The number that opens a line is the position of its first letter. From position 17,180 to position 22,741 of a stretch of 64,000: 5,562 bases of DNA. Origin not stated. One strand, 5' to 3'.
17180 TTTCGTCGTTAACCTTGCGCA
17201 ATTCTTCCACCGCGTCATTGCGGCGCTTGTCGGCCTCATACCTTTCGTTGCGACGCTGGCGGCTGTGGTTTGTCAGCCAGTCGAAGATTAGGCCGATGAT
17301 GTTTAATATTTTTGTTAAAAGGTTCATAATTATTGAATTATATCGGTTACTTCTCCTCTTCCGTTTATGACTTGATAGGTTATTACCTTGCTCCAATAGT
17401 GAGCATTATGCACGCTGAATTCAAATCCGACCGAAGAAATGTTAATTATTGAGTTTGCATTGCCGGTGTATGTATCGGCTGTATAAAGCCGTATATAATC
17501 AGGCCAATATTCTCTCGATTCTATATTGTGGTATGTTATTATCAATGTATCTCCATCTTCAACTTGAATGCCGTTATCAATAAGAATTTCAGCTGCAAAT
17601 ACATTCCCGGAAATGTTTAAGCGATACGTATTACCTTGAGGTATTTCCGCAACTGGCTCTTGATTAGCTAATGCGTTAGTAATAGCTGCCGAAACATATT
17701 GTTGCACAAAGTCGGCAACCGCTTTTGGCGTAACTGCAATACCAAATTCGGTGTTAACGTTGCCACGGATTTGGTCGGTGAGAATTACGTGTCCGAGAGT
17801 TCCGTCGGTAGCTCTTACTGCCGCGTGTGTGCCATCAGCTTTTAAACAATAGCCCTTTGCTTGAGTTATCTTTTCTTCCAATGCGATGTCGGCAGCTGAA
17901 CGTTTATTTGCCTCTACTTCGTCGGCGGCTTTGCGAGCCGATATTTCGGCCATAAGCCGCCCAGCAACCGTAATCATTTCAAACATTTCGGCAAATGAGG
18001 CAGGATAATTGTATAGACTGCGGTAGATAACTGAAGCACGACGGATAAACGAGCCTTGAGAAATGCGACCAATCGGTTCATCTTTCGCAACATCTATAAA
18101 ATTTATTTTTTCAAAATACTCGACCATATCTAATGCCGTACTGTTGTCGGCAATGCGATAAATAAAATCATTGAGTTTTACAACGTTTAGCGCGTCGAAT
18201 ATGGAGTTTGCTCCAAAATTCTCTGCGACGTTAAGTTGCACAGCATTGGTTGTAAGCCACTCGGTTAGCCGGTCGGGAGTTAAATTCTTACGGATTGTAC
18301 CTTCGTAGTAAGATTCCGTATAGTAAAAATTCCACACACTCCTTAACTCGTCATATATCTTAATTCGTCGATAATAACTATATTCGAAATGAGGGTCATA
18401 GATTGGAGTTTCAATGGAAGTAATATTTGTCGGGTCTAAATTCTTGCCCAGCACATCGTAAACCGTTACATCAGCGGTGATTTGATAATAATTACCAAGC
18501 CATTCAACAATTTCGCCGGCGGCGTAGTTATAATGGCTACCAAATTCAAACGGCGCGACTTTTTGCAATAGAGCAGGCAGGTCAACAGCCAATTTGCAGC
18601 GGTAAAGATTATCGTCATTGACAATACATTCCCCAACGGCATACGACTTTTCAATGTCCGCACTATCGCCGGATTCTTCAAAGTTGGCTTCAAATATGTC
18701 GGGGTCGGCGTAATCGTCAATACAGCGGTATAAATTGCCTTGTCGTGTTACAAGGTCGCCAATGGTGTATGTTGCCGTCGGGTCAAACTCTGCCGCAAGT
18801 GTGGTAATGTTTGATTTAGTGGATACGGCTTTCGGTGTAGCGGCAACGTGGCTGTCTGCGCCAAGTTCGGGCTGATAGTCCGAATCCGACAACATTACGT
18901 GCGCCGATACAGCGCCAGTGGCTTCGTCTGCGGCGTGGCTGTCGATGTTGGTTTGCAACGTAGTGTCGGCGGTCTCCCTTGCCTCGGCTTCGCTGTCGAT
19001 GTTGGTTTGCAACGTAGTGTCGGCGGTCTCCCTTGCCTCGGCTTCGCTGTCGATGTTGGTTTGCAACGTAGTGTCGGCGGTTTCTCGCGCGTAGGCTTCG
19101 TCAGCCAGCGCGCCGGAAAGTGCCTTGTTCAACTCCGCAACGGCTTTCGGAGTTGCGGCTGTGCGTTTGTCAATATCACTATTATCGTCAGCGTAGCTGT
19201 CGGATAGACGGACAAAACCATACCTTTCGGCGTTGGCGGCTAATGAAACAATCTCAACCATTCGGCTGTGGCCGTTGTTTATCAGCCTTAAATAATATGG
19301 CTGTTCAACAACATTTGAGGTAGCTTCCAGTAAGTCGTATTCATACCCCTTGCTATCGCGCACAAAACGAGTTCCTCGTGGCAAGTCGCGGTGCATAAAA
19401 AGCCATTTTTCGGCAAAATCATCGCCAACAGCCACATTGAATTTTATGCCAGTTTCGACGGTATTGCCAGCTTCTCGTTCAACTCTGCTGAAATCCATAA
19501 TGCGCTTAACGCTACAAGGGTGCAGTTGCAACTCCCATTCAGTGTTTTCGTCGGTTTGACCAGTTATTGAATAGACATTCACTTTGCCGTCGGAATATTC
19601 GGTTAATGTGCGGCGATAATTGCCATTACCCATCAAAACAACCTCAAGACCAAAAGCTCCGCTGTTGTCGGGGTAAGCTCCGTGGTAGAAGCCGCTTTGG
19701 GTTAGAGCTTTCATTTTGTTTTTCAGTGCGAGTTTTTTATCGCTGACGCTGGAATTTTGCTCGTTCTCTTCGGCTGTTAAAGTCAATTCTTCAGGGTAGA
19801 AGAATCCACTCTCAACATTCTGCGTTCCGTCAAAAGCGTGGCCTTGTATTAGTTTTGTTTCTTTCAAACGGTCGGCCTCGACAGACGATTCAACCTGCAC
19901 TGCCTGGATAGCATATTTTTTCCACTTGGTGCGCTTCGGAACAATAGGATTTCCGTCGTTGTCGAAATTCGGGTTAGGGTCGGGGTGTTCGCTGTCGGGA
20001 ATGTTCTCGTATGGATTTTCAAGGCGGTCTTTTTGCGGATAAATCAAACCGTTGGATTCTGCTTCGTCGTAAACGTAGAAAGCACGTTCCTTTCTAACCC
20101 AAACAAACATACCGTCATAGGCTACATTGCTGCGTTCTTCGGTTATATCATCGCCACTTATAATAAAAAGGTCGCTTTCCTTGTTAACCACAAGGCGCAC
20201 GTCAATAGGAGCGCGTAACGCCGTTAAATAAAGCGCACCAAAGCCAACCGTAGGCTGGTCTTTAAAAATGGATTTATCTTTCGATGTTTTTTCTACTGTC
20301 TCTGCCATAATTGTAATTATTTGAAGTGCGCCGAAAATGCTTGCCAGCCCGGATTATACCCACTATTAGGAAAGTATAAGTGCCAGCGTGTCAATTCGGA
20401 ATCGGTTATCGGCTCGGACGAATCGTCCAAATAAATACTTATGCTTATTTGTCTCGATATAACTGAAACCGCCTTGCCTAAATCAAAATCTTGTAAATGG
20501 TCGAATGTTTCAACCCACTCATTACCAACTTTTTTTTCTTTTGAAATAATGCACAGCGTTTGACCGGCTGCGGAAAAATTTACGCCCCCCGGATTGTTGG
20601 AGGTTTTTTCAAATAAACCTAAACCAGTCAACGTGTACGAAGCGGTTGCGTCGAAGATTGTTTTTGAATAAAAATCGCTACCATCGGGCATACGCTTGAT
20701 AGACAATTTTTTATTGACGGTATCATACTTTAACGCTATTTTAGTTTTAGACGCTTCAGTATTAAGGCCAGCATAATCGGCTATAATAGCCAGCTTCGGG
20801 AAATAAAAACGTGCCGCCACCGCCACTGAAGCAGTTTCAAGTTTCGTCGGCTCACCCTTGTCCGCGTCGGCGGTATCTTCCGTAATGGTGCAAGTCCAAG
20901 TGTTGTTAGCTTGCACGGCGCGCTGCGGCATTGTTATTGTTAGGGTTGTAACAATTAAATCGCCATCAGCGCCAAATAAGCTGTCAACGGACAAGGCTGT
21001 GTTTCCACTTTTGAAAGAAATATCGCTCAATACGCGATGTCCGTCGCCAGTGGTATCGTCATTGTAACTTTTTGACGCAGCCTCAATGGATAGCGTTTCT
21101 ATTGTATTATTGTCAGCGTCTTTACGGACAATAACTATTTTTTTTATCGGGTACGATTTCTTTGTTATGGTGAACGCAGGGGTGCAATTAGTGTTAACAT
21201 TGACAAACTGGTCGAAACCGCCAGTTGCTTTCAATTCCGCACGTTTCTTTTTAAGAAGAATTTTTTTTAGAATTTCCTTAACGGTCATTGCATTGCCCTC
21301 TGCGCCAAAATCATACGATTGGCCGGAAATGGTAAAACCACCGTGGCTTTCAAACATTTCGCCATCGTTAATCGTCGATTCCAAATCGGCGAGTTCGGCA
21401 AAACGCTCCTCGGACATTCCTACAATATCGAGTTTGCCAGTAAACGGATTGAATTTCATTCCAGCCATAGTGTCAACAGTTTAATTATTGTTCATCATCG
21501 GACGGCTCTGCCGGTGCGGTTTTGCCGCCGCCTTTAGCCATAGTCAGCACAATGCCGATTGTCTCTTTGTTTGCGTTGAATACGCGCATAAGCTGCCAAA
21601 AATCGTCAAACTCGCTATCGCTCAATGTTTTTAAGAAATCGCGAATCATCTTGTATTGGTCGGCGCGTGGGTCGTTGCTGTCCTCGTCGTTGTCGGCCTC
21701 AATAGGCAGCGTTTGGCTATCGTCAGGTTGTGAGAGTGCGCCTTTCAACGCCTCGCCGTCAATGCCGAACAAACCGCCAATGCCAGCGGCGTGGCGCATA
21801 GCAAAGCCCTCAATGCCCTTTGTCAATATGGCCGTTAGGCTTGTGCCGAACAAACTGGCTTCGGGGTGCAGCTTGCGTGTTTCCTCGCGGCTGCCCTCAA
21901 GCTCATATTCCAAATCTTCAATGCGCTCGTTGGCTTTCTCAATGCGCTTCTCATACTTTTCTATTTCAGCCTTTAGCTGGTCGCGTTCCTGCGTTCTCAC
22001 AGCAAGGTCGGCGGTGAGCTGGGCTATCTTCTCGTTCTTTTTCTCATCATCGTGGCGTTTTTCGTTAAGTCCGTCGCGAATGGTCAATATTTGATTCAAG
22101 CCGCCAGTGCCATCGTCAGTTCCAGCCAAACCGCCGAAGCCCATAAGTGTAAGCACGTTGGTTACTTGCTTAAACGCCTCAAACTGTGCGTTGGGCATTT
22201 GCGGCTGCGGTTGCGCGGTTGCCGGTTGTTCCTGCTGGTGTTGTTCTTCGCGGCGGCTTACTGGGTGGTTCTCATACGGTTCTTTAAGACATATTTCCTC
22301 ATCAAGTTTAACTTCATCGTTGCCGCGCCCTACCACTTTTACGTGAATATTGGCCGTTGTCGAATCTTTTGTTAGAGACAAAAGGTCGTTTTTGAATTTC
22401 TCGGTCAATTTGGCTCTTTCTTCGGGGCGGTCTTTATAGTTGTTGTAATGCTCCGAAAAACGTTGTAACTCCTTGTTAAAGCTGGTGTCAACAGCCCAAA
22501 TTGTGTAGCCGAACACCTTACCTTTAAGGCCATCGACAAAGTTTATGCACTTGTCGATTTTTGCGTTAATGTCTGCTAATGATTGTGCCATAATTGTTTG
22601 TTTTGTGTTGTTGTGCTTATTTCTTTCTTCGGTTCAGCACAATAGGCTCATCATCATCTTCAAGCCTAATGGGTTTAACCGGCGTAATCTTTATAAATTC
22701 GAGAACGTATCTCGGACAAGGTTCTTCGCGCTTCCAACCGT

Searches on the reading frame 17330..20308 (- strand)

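Call 24: search_protein_families(library=phrogs, proteins=[window:17330-20308:-], max_evalue=0.0001)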
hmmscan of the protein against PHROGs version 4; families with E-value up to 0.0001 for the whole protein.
window:17330-20308:- (992 aa): 0 families

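Call 29: search_protein_families(library=pfam, proteins=[window:17330-20308:-], max_evalue=0.001)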
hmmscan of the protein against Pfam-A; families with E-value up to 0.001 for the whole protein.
window:17330-20308:- (992 aa): 2 families
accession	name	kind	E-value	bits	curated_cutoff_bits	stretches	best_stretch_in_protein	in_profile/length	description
PF02839.19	CBM_5_12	-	1.1e-06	29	26.2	0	508-530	2-24/44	Carbohydrate-binding module family 5/12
PF03406.18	Phage_fiber_2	-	6.5e-06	26.1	22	0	362-397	4-35/42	Phage tail fibre repeat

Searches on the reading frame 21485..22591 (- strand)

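Call 30: search_protein_families(library=phrogs, proteins=[window:21485-22591:-], max_evalue=0.001)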
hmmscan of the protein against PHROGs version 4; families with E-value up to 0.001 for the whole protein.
window:21485-22591:- (368 aa): 1 family
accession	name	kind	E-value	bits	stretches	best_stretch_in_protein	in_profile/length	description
phrog_13576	-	other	0.00052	21.2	1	171-244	33-106/126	methyltransferase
